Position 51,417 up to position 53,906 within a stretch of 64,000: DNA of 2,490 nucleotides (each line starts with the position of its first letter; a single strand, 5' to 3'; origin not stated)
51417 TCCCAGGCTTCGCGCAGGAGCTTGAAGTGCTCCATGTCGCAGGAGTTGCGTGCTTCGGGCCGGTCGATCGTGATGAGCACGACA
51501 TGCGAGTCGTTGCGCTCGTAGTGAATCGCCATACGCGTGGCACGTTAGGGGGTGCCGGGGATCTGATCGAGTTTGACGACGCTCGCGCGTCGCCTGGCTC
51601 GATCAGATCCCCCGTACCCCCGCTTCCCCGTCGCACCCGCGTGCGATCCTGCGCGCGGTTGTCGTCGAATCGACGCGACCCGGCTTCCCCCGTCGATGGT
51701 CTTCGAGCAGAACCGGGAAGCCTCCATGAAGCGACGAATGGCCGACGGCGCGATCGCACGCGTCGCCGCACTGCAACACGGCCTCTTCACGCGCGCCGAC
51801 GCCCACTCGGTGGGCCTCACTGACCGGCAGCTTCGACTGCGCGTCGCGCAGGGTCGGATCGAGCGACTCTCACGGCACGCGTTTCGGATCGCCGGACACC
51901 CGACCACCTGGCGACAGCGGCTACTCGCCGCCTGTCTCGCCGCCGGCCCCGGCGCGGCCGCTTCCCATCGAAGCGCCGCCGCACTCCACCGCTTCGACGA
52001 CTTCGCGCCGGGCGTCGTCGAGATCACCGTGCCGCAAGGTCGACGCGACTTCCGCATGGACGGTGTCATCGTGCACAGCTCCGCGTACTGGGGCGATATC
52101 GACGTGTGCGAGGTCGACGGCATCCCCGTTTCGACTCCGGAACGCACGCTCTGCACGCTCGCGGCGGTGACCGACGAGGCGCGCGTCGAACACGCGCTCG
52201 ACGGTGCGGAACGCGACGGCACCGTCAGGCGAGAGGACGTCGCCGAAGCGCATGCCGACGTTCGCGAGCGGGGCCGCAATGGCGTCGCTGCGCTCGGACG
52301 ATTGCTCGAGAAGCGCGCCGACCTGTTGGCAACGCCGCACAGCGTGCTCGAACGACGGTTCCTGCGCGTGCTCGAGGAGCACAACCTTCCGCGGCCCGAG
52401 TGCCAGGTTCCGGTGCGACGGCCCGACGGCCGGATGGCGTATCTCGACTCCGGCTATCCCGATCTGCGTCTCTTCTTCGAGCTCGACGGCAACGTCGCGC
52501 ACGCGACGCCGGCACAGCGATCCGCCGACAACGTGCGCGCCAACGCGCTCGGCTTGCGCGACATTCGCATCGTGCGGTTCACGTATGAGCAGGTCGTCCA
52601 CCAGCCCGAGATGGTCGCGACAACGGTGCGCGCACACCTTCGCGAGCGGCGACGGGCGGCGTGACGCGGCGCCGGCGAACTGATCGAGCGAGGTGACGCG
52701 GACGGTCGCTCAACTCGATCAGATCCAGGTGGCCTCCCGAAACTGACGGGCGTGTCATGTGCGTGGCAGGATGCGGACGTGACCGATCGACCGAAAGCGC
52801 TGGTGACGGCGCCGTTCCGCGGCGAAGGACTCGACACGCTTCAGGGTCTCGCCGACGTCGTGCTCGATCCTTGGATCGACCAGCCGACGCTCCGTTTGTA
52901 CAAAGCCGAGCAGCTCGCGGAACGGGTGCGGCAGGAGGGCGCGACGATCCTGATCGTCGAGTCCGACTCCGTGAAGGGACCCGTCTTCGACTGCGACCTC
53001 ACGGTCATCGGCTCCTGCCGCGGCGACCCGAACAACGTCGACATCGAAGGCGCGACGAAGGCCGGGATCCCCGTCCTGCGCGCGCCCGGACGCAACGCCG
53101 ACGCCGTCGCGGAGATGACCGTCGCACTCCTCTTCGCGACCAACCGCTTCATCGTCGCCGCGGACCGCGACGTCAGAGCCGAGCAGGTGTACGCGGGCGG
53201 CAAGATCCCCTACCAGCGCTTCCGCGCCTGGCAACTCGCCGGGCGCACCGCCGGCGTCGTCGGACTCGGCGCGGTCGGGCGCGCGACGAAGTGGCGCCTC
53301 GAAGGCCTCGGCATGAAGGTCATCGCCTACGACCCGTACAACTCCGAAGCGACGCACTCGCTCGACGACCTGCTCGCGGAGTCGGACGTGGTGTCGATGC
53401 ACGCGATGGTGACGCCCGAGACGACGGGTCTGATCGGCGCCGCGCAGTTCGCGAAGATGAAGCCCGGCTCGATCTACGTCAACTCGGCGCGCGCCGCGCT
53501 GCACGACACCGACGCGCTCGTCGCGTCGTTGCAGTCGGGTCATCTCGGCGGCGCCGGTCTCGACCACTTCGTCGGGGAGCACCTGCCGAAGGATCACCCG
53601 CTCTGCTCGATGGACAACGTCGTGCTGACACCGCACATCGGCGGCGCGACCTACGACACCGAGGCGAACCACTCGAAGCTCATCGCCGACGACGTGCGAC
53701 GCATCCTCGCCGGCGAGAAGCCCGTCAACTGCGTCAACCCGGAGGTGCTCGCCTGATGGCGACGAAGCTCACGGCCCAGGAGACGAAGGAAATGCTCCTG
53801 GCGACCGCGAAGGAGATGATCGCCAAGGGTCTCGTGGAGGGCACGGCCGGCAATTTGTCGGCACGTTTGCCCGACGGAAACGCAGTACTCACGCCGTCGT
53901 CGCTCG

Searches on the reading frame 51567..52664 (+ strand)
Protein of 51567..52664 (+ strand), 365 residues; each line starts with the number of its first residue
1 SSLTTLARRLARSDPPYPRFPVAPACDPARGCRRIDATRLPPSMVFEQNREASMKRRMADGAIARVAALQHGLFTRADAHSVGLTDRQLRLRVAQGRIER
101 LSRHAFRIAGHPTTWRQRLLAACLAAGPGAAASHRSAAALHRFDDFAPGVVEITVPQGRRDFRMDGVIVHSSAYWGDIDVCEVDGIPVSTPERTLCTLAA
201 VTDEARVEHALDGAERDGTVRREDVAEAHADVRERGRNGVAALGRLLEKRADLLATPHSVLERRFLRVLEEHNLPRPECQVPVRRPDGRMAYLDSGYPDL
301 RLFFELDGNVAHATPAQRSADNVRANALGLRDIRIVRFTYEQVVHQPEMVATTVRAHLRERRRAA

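Call 53: search_protein_families(library=pfam, proteins=[window:51567-52664:+], max_evalue=0.0001)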
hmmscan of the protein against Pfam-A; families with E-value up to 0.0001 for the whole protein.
window:51567-52664:+ (365 aa): 2 families
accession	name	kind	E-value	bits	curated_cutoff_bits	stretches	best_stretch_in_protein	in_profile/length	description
PF13338.12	AbiEi_4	-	5e-08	33.4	25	1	63-103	3-43/49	Transcriptional regulator, AbiEi antitoxin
PF09407.15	AbiEi_1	-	2.4e-05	25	22.2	1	132-203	20-97/142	AbiEi antitoxin C-terminal domain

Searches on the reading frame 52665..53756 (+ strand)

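Call 53: search_protein_families(library=pfam, proteins=[window:52665-53756:+], max_evalue=0.0001)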
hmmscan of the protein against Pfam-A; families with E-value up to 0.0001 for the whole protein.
window:52665-53756:+ (363 aa): 2 families
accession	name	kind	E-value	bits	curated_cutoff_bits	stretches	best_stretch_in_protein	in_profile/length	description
PF02826.25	2-Hacid_dh_C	-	3e-52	177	25.1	1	153-326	1-178/178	D-isomer specific 2-hydroxyacid dehydrogenase, NAD binding domain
PF00389.36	2-Hacid_dh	-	4.9e-13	49.3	24.6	1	81-358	30-134/134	D-isomer specific 2-hydroxyacid dehydrogenase, catalytic domain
